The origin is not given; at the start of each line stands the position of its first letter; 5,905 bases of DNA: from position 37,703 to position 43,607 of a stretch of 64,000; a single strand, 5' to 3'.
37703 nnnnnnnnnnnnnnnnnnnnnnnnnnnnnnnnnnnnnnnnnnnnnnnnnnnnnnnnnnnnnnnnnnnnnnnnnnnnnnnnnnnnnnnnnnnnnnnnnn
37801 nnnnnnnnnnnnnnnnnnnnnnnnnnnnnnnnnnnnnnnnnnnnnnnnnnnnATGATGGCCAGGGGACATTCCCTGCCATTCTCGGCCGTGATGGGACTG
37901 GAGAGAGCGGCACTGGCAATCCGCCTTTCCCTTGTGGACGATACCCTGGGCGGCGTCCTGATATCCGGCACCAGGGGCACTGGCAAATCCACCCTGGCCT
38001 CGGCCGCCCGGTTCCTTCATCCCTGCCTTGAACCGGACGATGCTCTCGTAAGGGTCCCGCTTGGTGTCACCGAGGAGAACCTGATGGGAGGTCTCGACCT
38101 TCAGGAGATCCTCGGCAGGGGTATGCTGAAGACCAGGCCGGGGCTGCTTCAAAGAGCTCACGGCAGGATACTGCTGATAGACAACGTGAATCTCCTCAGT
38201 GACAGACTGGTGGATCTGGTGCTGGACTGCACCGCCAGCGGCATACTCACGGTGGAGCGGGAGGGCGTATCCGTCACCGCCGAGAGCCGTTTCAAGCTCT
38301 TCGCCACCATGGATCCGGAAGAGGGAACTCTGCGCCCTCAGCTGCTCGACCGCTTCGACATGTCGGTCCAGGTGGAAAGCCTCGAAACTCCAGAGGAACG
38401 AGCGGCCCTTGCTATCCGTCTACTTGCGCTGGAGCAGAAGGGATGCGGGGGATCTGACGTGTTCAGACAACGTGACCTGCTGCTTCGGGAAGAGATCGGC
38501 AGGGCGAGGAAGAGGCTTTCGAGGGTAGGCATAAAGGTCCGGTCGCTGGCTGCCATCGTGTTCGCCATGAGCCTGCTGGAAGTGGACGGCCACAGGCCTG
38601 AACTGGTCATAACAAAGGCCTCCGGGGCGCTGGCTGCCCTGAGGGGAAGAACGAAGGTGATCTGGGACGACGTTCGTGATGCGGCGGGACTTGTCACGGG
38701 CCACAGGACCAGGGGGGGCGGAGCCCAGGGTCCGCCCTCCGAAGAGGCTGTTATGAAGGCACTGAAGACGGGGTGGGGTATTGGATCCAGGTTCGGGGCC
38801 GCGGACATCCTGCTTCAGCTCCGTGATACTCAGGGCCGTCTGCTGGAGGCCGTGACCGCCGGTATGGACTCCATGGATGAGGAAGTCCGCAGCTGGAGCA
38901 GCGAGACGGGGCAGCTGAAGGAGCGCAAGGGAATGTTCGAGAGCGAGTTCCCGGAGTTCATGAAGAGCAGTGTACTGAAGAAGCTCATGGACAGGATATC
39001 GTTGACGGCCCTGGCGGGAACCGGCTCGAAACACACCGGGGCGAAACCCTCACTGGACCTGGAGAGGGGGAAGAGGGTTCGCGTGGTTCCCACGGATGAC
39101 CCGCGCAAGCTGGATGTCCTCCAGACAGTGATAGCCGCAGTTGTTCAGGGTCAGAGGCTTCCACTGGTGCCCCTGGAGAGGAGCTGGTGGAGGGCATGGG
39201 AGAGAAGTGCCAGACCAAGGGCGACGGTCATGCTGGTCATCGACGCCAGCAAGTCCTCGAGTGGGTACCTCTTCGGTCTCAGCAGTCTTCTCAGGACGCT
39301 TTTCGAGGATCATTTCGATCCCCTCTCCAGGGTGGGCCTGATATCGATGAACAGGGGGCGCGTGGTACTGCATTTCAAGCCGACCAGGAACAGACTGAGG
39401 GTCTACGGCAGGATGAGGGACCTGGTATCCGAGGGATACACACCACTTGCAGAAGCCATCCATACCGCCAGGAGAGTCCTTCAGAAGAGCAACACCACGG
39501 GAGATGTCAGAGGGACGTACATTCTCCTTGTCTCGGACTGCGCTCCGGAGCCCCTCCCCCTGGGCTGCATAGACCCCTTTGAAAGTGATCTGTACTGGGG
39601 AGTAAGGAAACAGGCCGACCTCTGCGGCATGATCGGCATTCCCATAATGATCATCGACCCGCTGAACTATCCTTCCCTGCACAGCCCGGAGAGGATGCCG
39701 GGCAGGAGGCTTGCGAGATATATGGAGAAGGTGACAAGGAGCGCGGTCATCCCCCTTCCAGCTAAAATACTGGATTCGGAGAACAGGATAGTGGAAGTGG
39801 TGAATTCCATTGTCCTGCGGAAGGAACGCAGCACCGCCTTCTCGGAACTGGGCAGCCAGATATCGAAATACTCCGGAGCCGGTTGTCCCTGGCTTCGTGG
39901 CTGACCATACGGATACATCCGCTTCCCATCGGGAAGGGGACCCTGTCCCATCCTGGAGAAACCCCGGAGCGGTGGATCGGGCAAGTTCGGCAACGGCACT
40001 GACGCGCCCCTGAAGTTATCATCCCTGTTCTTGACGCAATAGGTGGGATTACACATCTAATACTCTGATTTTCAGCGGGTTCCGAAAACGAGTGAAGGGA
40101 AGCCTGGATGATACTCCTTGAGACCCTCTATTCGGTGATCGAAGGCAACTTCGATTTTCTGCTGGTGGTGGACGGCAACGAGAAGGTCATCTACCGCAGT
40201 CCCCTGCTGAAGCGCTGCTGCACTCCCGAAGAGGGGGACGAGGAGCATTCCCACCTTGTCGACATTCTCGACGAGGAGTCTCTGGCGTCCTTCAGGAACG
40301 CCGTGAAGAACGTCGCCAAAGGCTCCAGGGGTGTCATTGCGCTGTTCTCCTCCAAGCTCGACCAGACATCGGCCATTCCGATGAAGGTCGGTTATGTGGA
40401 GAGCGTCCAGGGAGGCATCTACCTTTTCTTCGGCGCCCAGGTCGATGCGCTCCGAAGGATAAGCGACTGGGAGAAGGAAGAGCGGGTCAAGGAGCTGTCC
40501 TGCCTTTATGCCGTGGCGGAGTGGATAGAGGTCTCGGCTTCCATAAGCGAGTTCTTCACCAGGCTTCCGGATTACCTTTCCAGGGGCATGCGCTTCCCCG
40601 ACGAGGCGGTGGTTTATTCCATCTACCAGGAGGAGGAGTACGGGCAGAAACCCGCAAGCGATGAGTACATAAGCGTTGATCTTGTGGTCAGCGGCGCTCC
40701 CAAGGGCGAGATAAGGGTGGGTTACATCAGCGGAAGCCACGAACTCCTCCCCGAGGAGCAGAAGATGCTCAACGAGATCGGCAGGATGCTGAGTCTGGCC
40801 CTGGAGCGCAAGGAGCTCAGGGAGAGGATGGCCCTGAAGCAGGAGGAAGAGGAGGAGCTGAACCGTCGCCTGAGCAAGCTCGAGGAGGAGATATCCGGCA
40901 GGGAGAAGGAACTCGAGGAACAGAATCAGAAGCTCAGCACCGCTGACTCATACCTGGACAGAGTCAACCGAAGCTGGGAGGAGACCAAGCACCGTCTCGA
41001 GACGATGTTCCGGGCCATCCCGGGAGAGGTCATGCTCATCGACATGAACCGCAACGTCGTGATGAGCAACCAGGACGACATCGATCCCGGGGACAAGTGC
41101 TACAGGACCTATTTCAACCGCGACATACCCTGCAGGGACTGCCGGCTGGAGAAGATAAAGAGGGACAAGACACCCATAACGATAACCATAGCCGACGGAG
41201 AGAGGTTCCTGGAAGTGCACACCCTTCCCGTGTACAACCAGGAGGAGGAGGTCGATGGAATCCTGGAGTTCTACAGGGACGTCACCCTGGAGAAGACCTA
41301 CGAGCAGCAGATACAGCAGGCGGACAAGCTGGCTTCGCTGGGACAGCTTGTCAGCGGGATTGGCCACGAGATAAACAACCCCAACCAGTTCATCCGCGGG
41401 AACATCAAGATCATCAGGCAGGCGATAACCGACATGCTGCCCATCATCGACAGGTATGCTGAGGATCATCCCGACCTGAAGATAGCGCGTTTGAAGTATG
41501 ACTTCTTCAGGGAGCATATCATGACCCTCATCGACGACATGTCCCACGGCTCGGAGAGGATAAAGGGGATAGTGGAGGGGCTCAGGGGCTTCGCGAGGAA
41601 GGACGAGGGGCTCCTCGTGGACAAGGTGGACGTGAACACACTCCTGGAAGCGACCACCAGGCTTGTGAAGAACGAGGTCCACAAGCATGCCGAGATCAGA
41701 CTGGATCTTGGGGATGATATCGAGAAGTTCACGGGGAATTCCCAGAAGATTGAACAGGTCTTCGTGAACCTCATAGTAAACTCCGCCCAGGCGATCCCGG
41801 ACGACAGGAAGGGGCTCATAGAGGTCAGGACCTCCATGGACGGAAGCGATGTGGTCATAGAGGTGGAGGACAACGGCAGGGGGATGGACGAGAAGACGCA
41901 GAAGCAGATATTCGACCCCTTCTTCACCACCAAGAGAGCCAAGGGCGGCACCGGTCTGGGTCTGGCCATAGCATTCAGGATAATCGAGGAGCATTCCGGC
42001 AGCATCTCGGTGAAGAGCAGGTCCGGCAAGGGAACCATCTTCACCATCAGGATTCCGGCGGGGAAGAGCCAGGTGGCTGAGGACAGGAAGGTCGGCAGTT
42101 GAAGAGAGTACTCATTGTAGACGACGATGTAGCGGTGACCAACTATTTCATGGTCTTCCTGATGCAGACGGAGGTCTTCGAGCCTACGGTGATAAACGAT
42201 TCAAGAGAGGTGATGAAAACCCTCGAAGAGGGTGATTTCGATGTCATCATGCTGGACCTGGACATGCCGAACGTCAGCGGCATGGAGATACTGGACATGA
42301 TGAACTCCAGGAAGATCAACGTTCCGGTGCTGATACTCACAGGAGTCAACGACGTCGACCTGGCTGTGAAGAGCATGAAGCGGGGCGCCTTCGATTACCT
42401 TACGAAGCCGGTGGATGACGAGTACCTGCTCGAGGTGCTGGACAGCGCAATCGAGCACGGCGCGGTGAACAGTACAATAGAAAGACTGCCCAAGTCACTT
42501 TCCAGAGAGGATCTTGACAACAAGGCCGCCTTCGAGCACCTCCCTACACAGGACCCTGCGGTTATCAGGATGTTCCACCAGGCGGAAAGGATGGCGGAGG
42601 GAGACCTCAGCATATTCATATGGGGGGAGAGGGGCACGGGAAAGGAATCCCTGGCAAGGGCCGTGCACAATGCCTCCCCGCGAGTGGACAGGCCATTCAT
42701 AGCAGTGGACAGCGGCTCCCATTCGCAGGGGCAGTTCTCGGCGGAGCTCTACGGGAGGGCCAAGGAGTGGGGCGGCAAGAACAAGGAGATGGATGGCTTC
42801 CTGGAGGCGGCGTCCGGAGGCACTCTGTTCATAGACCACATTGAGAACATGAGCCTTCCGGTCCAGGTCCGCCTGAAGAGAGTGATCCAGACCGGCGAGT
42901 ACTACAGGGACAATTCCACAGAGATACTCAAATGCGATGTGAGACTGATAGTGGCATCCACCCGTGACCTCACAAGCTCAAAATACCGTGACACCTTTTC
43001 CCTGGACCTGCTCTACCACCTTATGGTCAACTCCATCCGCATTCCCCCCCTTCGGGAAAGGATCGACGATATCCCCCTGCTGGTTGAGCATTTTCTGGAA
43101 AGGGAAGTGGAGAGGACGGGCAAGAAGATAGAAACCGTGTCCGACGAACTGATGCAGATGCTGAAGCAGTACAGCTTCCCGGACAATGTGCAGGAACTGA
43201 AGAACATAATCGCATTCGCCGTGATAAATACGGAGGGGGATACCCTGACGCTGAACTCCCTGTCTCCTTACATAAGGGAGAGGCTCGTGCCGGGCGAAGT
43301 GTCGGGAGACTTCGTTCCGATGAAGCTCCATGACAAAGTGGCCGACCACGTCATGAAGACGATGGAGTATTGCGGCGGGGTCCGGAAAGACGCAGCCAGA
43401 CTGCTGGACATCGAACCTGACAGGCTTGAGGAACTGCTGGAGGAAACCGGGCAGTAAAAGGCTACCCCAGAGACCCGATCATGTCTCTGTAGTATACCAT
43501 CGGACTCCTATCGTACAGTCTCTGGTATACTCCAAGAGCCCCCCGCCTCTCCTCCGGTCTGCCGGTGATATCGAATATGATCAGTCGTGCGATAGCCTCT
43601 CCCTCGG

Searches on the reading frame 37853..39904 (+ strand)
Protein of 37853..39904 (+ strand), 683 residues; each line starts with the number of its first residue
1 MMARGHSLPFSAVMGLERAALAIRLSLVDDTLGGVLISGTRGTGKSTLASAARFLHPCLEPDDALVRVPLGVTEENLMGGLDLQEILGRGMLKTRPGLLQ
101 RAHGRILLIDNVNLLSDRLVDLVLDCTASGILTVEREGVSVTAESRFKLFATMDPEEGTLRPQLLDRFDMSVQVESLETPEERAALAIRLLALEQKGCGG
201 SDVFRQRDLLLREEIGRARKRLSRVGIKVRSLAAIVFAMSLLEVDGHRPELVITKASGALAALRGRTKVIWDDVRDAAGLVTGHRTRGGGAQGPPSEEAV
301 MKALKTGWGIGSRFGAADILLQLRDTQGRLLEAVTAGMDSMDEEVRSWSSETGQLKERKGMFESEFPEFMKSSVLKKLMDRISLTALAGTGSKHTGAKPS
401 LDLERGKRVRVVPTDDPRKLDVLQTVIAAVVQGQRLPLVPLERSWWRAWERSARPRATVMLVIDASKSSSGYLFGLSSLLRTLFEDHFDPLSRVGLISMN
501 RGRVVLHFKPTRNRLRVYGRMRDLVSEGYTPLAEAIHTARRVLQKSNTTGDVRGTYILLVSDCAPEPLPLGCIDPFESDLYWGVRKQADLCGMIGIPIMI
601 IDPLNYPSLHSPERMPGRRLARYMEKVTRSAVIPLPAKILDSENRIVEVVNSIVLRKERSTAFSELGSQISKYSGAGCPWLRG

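Call 15: search_protein_families(library=pfam, proteins=[window:37853-39904:+], max_evalue=0.0001)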
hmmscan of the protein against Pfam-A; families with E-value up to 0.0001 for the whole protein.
window:37853-39904:+ (683 aa): 4 families
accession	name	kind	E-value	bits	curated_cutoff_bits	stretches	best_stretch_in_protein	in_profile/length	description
PF17863.7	AAA_lid_2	-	4.1e-12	46.1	22.7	1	242-299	11-69/74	AAA lid domain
PF13519.12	VWA_2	-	7.1e-10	39.9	27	1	459-562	1-105/107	von Willebrand factor type A domain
PF01078.27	Mg_chelatase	-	2.3e-07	30.9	20.3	0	86-155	90-158/207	Magnesium chelatase, subunit ChlI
PF07728.20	AAA_5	-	1.3e-05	25.7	22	1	34-168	1-139/139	AAA domain (dynein-related subfamily)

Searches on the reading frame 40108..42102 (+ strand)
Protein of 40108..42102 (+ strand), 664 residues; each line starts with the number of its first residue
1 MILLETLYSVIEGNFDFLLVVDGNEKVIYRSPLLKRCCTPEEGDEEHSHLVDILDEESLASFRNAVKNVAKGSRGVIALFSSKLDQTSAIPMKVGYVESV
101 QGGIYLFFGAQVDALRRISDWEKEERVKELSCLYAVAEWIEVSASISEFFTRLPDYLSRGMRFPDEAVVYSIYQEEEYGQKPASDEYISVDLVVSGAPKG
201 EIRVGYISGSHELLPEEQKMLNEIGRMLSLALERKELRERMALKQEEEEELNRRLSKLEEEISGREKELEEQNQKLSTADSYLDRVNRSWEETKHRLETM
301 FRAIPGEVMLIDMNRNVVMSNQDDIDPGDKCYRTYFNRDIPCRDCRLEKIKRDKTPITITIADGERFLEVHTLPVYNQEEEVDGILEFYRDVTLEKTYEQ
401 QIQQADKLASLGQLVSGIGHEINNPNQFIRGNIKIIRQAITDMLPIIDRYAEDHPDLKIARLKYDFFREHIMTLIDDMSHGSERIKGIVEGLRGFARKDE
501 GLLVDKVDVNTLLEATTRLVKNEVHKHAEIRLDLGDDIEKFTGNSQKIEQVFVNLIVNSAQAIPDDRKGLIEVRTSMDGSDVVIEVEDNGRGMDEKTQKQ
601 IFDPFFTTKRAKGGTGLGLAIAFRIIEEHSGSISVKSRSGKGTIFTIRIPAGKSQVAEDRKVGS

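Call 15: search_protein_families(library=pfam, proteins=[window:40108-42102:+], max_evalue=0.0001)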
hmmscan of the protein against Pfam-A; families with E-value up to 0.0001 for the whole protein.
window:40108-42102:+ (664 aa): 2 families
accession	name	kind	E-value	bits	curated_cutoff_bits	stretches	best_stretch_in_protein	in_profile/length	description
PF02518.31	HATPase_c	-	1.8e-26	93.2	26.4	1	544-651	2-109/111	Histidine kinase-, DNA gyrase B-, and HSP90-like ATPase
PF14501.12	HATPase_c_5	-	5.8e-05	23.4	22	0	547-640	5-93/102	GHKL domain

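Call 52: search_protein_families(library=pfam, proteins=[window:40108-42102:+], max_evalue=1)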
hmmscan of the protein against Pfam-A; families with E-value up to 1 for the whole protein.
window:40108-42102:+ (664 aa): 14 families
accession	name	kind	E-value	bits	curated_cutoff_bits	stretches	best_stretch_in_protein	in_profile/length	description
PF02518.31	HATPase_c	-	1.8e-26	93.2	26.4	1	544-651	2-109/111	Histidine kinase-, DNA gyrase B-, and HSP90-like ATPase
PF14501.12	HATPase_c_5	-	5.8e-05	23.4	22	1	547-640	5-93/102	GHKL domain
PF13581.12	HATPase_c_2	-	0.00057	20.3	27.4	1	564-648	49-126/127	Histidine kinase-like ATPase domain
PF08448.16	PAS_4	-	0.00068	20.3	23.1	1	357-395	66-108/110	PAS fold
PF00512.31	HisKA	-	0.0015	18.9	26.9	1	411-501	2-66/66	His Kinase A (phospho-acceptor) domain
PF13589.12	HATPase_c_3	-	0.003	18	25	1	549-636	4-94/137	Histidine kinase-, DNA gyrase B-, and HSP90-like ATPase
PF06840.17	PDC10_C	-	0.0032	17.9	27.3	0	396-454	23-80/90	Programmed cell death protein 10, C-terminal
PF11594.13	Med28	-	0.017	16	29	0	521-556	23-58/102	Mediator complex subunit 28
PF10646.14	Germane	-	0.04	15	23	1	506-567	45-105/117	Sporulation and spore germination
PF03961.19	FapA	-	0.11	12.5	31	1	218-302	141-227/272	Flagellar Assembly Protein A beta solenoid domain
PF13596.12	PAS_10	-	0.12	13.5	22.1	1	353-393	66-106/106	PAS domain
PF11932.13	DUF3450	-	0.33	10.7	32.6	1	229-301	41-113/241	Protein of unknown function (DUF3450)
PF01920.25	Prefoldin_2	-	0.4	11.1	27.6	0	212-274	39-104/106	Prefoldin subunit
PF02601.20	Exonuc_VII_L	-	0.48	10.3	35.9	1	235-298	158-222/315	Exonuclease VII, large subunit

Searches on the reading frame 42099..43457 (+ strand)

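Call 15: search_protein_families(library=pfam, proteins=[window:42099-43457:+], max_evalue=0.0001)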
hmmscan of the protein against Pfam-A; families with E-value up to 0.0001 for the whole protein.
window:42099-43457:+ (452 aa): 4 families
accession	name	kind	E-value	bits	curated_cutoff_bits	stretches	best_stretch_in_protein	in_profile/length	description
PF00158.32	Sigma54_activat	-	4.4e-38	131.1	20.2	1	151-313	4-167/168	Sigma-54 interaction domain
PF00072.30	Response_reg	-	4.4e-24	85.2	30.2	1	4-114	1-110/111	Response regulator receiver domain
PF25601.1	AAA_lid_14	-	3.7e-22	78.4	27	1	319-395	1-77/87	AAA+ ATPase lid domain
PF14532.12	Sigma54_activ_2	-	4.1e-16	59.9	25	1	153-318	5-138/138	Sigma-54 interaction domain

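Call 52: search_protein_families(library=pfam, proteins=[window:42099-43457:+], max_evalue=1)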
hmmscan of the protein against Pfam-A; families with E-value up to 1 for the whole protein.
window:42099-43457:+ (452 aa): 13 families
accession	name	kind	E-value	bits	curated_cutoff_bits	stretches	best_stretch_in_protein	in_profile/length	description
PF00158.32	Sigma54_activat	-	4.4e-38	131.1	20.2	1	151-313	4-167/168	Sigma-54 interaction domain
PF00072.30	Response_reg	-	4.4e-24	85.2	30.2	1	4-114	1-110/111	Response regulator receiver domain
PF25601.1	AAA_lid_14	-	3.7e-22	78.4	27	1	319-395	1-77/87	AAA+ ATPase lid domain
PF14532.12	Sigma54_activ_2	-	4.1e-16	59.9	25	1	153-318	5-138/138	Sigma-54 interaction domain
PF02954.25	HTH_8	-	0.00018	21.6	22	1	417-440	9-32/42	Bacterial regulatory protein, Fis family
PF07728.20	AAA_5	-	0.0005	20.5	22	1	172-287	2-120/139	AAA domain (dynein-related subfamily)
PF00004.35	AAA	-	0.0014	19.6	21.2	1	173-252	2-70/131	ATPase family associated with various cellular activities (AAA)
PF13191.12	AAA_16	-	0.0082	17.1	32.6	1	157-195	11-50/167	AAA ATPase domain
PF05673.19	DUF815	-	0.01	15.4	23.8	1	171-193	55-77/249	Protein of unknown function (DUF815)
PF07724.20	AAA_2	-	0.042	14.3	27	1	171-289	5-124/166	AAA domain (Cdc48 subfamily)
PF13401.12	AAA_22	-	0.053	14.3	27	1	168-212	4-49/130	AAA domain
PF20274.4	cREC_REC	-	0.098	13.8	27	1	27-72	15-60/88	Cyclic-phosphate processing Receiver domain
PF01078.27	Mg_chelatase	-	0.22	11.3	20.3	0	166-196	19-49/207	Magnesium chelatase, subunit ChlI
